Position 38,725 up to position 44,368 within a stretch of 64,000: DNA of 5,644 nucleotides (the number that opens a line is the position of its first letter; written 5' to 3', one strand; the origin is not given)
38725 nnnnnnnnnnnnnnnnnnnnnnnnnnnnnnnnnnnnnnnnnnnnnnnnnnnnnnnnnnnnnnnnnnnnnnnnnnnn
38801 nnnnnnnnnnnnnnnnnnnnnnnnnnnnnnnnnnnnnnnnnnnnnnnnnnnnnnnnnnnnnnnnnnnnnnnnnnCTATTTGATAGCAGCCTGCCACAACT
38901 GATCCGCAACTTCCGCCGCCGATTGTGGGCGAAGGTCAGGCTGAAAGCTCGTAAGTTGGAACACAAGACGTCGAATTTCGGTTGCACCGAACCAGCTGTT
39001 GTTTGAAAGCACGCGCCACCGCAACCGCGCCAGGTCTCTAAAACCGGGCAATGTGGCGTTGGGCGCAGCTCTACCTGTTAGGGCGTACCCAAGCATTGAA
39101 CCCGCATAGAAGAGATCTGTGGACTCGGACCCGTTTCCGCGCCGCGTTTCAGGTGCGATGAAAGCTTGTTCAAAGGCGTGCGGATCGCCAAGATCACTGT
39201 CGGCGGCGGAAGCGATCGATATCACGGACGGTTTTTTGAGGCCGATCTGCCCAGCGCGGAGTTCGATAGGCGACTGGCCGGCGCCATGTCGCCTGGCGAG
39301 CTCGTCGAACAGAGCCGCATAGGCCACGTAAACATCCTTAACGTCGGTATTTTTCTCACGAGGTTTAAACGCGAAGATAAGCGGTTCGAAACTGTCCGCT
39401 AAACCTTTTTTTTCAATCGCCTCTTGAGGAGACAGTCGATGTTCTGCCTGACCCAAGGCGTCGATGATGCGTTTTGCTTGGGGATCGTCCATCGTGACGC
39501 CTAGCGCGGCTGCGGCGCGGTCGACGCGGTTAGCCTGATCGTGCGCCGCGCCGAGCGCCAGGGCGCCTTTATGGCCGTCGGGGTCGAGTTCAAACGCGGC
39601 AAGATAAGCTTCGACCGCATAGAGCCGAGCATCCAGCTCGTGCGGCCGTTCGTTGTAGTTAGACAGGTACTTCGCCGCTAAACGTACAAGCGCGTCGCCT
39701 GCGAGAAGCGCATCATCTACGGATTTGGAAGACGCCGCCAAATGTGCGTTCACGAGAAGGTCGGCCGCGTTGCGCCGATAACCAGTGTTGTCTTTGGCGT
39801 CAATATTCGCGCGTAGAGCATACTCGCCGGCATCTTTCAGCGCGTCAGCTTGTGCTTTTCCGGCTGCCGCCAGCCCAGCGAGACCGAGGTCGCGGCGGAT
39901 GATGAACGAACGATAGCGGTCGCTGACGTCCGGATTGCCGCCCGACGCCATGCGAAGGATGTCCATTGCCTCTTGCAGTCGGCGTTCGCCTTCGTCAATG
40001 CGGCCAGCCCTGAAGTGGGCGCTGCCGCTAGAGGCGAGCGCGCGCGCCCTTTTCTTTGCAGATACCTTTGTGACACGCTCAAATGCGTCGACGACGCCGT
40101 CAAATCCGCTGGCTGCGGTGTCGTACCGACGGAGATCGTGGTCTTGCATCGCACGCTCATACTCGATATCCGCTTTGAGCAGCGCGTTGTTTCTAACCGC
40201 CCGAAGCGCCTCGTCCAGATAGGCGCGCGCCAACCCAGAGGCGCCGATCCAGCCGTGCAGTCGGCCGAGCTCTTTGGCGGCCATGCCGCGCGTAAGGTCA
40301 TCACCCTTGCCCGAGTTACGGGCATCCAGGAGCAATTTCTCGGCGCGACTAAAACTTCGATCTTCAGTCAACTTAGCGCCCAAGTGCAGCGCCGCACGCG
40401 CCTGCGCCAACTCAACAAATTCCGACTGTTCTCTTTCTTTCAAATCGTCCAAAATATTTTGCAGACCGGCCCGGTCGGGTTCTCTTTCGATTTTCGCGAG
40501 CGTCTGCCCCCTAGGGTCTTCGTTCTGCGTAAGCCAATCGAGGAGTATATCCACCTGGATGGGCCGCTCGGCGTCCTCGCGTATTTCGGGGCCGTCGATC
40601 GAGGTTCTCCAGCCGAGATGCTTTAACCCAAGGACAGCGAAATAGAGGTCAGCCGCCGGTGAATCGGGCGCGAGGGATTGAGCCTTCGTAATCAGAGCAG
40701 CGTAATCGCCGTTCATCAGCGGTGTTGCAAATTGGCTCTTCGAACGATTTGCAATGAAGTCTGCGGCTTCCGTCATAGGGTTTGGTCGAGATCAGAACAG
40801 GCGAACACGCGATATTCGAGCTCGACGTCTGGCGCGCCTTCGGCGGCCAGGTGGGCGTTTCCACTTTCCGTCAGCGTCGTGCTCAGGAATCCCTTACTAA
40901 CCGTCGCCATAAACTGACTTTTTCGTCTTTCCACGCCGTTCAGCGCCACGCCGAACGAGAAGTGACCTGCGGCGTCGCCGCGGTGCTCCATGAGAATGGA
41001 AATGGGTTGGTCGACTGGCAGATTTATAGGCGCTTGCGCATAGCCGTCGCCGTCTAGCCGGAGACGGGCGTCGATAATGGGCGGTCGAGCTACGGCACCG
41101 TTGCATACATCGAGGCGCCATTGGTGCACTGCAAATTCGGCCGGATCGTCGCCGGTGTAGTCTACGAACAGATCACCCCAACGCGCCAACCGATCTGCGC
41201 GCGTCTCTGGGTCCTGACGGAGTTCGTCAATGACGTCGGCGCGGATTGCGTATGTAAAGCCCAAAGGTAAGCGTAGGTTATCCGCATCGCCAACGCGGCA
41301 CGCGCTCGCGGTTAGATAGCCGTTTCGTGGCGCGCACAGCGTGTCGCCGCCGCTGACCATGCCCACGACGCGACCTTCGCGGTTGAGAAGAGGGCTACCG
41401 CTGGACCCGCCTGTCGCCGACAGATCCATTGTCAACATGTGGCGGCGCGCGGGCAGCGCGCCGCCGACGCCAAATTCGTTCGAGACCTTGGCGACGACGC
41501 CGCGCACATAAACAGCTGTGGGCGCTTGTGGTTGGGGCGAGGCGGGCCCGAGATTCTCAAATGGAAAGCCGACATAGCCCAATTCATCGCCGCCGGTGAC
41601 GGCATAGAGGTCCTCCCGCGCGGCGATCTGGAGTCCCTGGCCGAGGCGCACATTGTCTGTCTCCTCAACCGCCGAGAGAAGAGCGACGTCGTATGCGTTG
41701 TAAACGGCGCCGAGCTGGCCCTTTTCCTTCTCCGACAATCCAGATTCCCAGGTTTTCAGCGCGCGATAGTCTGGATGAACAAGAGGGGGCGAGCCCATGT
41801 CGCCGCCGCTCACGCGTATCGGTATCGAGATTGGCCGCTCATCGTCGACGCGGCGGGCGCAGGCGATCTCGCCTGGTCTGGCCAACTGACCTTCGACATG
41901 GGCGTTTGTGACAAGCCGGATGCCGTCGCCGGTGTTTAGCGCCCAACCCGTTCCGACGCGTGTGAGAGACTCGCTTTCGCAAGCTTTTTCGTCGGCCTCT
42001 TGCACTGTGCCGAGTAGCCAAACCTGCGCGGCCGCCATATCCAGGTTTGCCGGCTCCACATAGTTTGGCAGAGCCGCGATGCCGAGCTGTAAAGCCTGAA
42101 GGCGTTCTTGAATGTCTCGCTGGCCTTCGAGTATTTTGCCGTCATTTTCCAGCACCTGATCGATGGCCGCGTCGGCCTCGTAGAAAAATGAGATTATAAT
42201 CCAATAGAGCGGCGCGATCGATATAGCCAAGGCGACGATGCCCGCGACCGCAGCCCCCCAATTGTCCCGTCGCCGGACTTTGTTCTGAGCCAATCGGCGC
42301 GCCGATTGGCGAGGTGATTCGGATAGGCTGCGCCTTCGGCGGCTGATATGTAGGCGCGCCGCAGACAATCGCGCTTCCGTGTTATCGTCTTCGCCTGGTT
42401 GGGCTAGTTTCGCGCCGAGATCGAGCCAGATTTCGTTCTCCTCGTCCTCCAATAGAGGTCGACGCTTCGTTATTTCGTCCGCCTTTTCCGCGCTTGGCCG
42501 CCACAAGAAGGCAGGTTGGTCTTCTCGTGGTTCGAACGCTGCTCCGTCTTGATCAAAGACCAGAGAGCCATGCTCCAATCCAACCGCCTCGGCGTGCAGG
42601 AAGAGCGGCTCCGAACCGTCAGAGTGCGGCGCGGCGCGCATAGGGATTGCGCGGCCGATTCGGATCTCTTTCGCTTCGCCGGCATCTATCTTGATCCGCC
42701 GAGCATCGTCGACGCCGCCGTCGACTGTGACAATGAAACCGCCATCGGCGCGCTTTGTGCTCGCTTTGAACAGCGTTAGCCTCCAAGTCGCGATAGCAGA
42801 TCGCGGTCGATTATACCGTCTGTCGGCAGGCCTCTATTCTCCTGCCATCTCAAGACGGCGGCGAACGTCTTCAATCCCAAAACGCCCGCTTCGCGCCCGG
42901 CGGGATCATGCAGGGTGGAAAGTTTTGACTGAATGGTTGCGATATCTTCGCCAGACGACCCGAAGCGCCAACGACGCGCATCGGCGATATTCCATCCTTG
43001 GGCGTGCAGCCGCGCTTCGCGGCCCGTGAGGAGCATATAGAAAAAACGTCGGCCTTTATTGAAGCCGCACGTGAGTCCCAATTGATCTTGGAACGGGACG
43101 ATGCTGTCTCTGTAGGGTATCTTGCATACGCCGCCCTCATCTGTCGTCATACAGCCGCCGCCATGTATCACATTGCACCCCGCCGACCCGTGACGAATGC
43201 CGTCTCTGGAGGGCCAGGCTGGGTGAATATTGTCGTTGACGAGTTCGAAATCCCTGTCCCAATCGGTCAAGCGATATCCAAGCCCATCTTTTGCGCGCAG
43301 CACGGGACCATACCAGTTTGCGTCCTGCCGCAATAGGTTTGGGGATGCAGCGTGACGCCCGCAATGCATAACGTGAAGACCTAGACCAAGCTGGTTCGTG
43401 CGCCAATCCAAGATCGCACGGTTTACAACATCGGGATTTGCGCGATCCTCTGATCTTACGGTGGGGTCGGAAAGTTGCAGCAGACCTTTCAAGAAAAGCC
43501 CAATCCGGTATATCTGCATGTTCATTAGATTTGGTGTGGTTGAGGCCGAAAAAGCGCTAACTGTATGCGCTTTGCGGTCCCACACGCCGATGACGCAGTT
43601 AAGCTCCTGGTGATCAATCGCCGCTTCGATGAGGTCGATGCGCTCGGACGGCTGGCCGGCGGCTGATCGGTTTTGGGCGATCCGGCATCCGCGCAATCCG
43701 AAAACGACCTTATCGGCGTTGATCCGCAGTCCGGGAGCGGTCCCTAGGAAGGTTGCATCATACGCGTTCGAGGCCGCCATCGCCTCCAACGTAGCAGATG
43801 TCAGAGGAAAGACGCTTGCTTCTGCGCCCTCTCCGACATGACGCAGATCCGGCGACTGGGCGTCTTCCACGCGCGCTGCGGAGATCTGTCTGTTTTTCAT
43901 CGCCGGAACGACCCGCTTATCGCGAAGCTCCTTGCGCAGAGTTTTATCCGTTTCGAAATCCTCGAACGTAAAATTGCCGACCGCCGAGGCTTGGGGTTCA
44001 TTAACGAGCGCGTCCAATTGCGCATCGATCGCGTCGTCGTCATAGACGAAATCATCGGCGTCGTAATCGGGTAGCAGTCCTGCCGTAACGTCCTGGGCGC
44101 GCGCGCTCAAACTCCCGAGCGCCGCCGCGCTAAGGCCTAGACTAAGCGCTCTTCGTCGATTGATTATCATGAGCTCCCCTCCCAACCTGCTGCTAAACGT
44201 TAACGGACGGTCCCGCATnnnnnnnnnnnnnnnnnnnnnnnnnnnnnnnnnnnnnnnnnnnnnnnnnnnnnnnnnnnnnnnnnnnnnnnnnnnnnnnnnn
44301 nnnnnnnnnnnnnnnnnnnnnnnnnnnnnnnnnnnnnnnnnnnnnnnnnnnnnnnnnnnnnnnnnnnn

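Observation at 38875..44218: Envelope-directed effector operon: Tat-exported PG-binding protein, membrane-anchored trypsin-like protease, TPR/pseudokinase protein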

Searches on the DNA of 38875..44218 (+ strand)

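Call 9: search_dna_similar(query=window:38875-44218:+, collection=plasmids, mode=near, max_rows=15)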
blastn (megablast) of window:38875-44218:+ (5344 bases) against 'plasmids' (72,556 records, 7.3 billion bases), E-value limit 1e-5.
No match.
